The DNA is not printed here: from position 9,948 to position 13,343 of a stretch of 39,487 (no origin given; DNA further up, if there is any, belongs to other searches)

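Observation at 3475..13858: Nine-gene operon built around a giant tubulin/FtsZ-superfamily GTPase with a predicted trans-envelope partner set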

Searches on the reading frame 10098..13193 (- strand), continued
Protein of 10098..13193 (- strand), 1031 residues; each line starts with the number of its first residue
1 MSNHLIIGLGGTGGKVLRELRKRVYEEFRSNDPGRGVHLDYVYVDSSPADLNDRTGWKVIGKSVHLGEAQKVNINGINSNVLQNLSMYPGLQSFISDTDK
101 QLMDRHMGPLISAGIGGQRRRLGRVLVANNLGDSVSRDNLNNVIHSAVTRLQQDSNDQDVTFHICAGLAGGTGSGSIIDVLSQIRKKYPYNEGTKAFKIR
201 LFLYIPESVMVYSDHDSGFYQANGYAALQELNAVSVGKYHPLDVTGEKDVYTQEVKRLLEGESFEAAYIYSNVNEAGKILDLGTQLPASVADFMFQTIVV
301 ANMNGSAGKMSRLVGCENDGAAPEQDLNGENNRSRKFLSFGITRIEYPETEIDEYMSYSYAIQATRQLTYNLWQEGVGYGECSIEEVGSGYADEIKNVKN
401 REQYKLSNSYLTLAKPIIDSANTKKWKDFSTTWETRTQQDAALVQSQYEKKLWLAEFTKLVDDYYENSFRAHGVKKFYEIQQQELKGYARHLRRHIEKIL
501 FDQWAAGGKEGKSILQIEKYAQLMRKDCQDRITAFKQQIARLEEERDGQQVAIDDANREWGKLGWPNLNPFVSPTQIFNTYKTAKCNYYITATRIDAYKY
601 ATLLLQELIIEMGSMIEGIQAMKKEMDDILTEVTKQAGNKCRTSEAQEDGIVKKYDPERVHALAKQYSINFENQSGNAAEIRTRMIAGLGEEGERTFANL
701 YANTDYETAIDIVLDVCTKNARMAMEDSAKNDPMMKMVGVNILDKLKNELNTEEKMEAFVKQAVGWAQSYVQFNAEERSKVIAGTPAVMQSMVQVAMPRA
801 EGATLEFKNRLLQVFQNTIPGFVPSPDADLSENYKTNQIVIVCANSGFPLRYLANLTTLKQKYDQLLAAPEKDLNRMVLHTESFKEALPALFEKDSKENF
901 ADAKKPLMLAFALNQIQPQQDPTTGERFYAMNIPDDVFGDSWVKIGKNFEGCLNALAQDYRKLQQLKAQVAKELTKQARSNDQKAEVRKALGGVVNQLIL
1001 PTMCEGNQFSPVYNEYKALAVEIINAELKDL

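Call 29: search_solved_structures(query=window:10098-13193:-, max_evalue=1, show_alignments=1)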
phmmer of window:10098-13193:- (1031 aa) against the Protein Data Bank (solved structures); distinct sequences matched with E-value up to 1: 1.
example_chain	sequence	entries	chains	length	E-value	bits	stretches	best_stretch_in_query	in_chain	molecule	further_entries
6u42_1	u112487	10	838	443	0.35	12.2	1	148-190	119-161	Tubulin beta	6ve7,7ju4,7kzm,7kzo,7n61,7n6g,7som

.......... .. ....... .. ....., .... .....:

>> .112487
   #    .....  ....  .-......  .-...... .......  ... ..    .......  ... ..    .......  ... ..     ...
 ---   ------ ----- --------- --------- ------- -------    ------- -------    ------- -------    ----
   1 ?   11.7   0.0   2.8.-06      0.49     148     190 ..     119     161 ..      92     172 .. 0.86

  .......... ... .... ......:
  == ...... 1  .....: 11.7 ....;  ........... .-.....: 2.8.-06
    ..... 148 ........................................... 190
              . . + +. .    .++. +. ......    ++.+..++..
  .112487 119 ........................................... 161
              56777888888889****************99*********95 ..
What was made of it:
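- No experiment exists for any FtsZl1 protein, and there is no solved structure (call 29).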

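Call 36: search_protein_representatives(protein=window:10098-13193:-)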
Query: 1031 residues. Proteins with E-value up to 0.001 (for the whole library): 1153; up to 1e-10: 574; up to 1e-30: 324. The best 150 are listed.
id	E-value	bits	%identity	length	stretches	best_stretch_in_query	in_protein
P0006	0.0e+00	1714.1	72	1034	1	1-1031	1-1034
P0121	2.4e-278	942.8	45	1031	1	1-1028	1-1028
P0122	1.5e-268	910.5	44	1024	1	1-1031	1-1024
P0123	2.0e-249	847.1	43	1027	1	1-1030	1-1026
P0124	1.9e-248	843.8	45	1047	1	1-1031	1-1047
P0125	1.9e-239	814.1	40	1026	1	2-1029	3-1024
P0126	2.6e-239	813.6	40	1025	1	2-1029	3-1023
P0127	1.8e-228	777.8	41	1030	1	1-1026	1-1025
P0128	5.2e-228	776.2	40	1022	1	1-1029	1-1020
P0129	7.2e-224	762.5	41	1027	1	1-1029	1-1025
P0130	9.2e-212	722.5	39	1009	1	1-1025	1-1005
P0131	2.4e-194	664.8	38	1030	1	1-1027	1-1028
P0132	1.5e-190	652.2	37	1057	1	2-1028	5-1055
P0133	4.2e-190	650.8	53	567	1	1-565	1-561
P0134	2.6e-181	621.7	38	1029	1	2-1028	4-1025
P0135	1.2e-169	583.0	36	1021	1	1-1022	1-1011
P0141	5.1e-160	551.2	63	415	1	615-1031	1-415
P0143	4.5e-154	531.5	34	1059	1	1-1029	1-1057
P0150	5.5e-137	475.0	34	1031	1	1-1016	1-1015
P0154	3.1e-132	459.2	33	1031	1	2-1016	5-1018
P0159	7.5e-124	431.5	34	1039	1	1-1031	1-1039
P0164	3.2e-122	426.1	30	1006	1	2-1013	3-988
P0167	1.2e-120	420.8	30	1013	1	1-1016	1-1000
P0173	3.6e-118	412.7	30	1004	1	1-1027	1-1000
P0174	4.3e-118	412.4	43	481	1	553-1031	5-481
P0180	1.5e-116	407.3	31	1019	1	1-1011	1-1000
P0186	3.6e-114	399.4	33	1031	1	3-991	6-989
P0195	1.9e-111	390.5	32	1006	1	3-1000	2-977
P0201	4.2e-107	376.0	29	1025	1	3-1025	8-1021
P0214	1.7e-96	340.9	29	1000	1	2-1020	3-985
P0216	8.7e-95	335.3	31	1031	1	3-1016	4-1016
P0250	2.3e-80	287.6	27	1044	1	2-1024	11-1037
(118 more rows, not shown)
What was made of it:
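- On FtsZl1 / Pfam Tubulin_2 (PF13809): Full-length relatives of about 1000-1060 aa extend down to 27% identity (call 36).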

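Call 38: find_related_loci(query=A2, collection=metagenome_contigs, flank=10000)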
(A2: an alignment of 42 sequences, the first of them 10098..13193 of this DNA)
Query A2 (1031 aa) in metagenome_contigs; peptide patterns used: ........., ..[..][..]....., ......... (x = any residue, [..] = any of these).
600 stretches matched a pattern (row limit reached: there are more); 292 encode a relative of the query (tblastn E <= 1e-3); the best 80 are kept; 79 distinct loci.
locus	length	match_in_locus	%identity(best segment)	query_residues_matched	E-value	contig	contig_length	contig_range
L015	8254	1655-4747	80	1-1031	0e+0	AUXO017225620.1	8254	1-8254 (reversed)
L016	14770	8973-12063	79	1-1031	0e+0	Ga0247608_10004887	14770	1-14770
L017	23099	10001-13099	72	1-1031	0e+0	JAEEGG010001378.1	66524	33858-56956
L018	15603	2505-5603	72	1-1031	0e+0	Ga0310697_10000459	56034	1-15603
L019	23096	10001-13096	64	1-1031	0e+0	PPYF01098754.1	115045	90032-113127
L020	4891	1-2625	70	159-1031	0e+0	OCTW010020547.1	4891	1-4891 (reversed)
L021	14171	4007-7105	59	1-1031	0e+0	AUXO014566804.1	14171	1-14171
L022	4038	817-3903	59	1-1031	0e+0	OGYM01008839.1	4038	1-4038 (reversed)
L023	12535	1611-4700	59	1-1031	0e+0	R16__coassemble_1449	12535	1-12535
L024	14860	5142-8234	59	1-1031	0e+0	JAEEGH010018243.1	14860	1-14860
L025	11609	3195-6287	59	1-1030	0e+0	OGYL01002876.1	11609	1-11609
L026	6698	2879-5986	59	1-1031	0e+0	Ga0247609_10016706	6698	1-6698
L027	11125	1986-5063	55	1-1030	0e+0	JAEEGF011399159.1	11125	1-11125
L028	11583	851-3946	54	1-1031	0e+0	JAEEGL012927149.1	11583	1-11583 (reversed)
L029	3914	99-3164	56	1-1023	0e+0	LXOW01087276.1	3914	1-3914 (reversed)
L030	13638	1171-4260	55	1-1031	0e+0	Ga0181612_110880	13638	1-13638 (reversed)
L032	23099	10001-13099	73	1-1031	0e+0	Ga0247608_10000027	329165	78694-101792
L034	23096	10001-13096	59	1-1031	0e+0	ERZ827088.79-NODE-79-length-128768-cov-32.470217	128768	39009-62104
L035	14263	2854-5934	50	1-1031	0e+0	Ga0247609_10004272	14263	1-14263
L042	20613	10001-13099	38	1-1029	0e+0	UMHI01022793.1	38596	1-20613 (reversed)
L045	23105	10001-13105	68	1-1031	0e+0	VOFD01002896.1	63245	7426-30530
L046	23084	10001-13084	50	1-1031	0e+0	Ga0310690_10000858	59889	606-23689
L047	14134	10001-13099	60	1-1031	0e+0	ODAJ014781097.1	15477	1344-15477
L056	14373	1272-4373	33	1-1031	1e-149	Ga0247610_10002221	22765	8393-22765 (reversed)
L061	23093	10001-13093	56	1-1031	0e+0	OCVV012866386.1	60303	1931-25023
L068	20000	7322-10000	32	2-925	1e-125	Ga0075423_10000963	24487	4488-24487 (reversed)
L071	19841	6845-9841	30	1-1024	8e-120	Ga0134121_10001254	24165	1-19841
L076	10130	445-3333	31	1-987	5e-115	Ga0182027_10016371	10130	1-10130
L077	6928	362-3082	30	1-927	4e-113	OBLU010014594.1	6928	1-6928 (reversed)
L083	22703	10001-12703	30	2-917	7e-110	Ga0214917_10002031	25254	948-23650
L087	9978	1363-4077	30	1-925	7e-105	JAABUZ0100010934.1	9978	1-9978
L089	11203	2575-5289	28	20-950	2e-101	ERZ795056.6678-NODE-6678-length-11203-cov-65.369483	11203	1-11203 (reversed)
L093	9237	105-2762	29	18-898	3e-98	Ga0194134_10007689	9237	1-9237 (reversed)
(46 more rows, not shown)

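Call 42: predict_structure(alignment_id=A1)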
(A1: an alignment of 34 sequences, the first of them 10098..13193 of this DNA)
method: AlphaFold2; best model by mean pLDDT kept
length: 1031 residues; sequences in the alignment: 34
mean_pLDDT: 75.0   pTM: 0.54
mean pLDDT of the five models: 75.0, 65.2, 63.9, 62.6, 60.2
residues with pLDDT >= 90: 132; 70-90: 559; 50-70: 256; < 50: 84
segments of 3 or more residues with pLDDT < 50: 64-77, 112-116, 208-215, 348-350, 372-382, 645-655, 730-739, 778-788
pLDDT, mean of each block of 10 residues (from residue 1): 83 80 74 79 68 53 43 43 59 58 58 50 65 73 89 87 81 70 86 82 66 50 79 83 62 63 81 59 65 85 72 64 69 79 65 65 68 41 53 81 89 84 75 89 89 90 81 79 90 92 80 84 91 92 91 89 69 82 92 92 94 92 85 74 50 49 64 76 83 80 80 80 61 42 76 85 77 55 46 82 84 87 81 80 69 72 76 64 67 72 88 87 82 71 85 84 84 82 86 89 85 87 74 51
secondary structure, 60 per line:
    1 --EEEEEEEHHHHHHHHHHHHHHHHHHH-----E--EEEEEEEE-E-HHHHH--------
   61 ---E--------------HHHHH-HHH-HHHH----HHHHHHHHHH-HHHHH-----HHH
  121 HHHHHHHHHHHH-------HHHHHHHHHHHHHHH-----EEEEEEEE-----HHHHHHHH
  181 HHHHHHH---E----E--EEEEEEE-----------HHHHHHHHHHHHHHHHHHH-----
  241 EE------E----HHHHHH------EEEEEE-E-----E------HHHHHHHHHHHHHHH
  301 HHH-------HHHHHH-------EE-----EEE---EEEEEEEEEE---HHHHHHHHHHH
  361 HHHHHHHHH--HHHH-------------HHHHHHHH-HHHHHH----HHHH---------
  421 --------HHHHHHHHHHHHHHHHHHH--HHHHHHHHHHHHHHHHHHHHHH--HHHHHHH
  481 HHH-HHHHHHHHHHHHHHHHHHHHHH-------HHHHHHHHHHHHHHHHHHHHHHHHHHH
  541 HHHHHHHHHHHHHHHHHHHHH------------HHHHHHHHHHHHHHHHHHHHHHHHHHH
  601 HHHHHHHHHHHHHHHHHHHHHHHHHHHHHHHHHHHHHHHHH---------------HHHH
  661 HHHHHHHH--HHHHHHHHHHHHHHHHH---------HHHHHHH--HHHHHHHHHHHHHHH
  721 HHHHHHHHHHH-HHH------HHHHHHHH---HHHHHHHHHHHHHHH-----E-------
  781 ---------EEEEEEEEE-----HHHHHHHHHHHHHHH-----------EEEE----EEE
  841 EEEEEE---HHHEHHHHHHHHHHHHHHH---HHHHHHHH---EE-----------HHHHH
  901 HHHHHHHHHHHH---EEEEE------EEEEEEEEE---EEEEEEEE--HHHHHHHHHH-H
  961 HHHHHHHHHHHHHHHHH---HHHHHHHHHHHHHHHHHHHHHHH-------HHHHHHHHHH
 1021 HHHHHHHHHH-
elements in order (helices of 4 or more, strands of 3 or more residues): E3-9 H10-28 E37-44 H48-52 H79-83 H89-92 H97-106 H108-112 H118-132 H140-154 E160-167 H173-187 E199-205 H217-235 H254-259 E266-271 H286-303 H311-316 E331-333 E337-346 H350-369 H372-375 H389-396 H398-403 H408-411 H429-447 H450-471 H474-483 H485-506 H514-561 H574-641 H657-668 H671-687 H697-703 H706-731 H742-749 H753-767 E790-798 H804-818 E830-833 E838-846 H854-868 H872-879 H896-912 E916-920 E927-935 E939-946 H949-958 H960-977 H981-1003 H1011-1030
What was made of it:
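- On FtsZl1 / Pfam Tubulin_2 (PF13809): It then has an alpha/beta domain and terminal helices (call 42).
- The architecture is a GTPase followed by a long helical hairpin and a helical bundle (call 42).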

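Call 45: fold_search(model_id=the predicted structure, library=pdb)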
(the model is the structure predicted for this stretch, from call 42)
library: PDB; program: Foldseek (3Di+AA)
matches with E <= 10: 511; with E <= 0.001: 1
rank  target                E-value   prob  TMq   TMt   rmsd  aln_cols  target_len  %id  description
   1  7m2x_A                8.3e-04  1.00  0.16  0.33  13.2       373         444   14  Open conformation of the Yeast wild-type gamma-TuRC (released 2021-05-12)
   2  9e2g_AB               2.6e-03  1.00  0.17  0.35   8.8       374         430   12  Cryo-EM structure of 48 nm repeat of microtubule doublet from T. brucei flagellum (released 2025-03-12)
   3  7zr1_D                3.9e-03  0.25  0.06  0.07  69.1       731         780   10  Chaetomium thermophilum Mre11-Rad50-Nbs1 complex bound to ATPyS (composite structure) (released 2023-01-11)
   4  7un1_EB               5.2e-03  1.00  0.14  0.32  15.3       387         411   14  8-nm repeat of the human sperm tip singlet microtubule (released 2022-10-05)
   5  5fm1_MODEL_1_C        5.5e-03  1.00  0.17  0.34   8.7       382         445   12  Structure of gamma-tubulin small complex based on a cryo-EM map, chemical cross-links, and a remotely related  (released 2016-02-03)
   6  9y6s_6k               7.7e-03  0.15  0.07  0.03  48.5      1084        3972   11  96-nm repeat of the Leishmania tarentolae doublet microtubule (released 2025-12-17)
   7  7m2x_B                8.7e-03  1.00  0.18  0.38   8.3       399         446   13  Open conformation of the Yeast wild-type gamma-TuRC (released 2021-05-12)
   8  8qv2_e                1.1e-02  1.00  0.18  0.39   6.5       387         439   13  Structure of the native y-Tubulin Ring Complex (yTuRC) capping microtubule minus ends at the spindle pole body (released 2024-04-24)
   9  7as4_1                1.2e-02  1.00  0.16  0.36   9.1       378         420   12  Recombinant human gTuRC (released 2021-01-20)
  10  8glv_DB               1.2e-02  0.10  0.07  0.03  50.4      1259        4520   10  96-nm repeat unit of doublet microtubules from Chlamydomonas reinhardtii flagella (released 2023-05-31)
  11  9d5n_1                1.3e-02  0.99  0.15  0.30  10.7       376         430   12  48-nm doublet microtubule from Trichomonas vaginalis strain G3 (released 2025-05-14)
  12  7evl                  1.3e-02  1.00  0.15  0.33  12.4       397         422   11  Odinarchaeota tubulin (OdinTubulin) H393D mutant, in a protofilament arrangement, bound to 64% GTP/36% GDP and 2 Na+ in  (released 2022-03-23)
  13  7z0g_R                1.3e-02  0.99  0.14  0.29  10.8       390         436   12  CPAP:TUBULIN:IE5 ALPHAREP COMPLEX P1 SPACE GROUP (released 2022-04-13)
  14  6grk_B                1.3e-02  0.51  0.06  0.15  33.9       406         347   12  Structure of the soluble AhlB of the tripartite alpha-pore forming toxin, AHL, from Aeromonas hydrophila. (released 2019-07-03)
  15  8qv2_b                1.4e-02  1.00  0.18  0.38   9.4       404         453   14  Structure of the native y-Tubulin Ring Complex (yTuRC) capping microtubule minus ends at the spindle pole body (released 2024-04-24)
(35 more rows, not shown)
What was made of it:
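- Closest known: TubZ/TubR/tubC and phage PhuZ. Same: These are divergent tubulin-superfamily GTPases outside the division machinery, and they are structural matches in Foldseek (call 45).
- Tubulins and TubZ are the top Foldseek hits at probability 1.0 over about 375-400 columns (call 45). The activation domain after the putative T7 loop looks reduced (calls 42, 45). The C-terminal helical part of gene 2 gives weak Foldseek hits to ClyA-type pore-forming toxins, at probability 0.3-0.9 (call 45). TubZ is among the structural matches (call 45).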
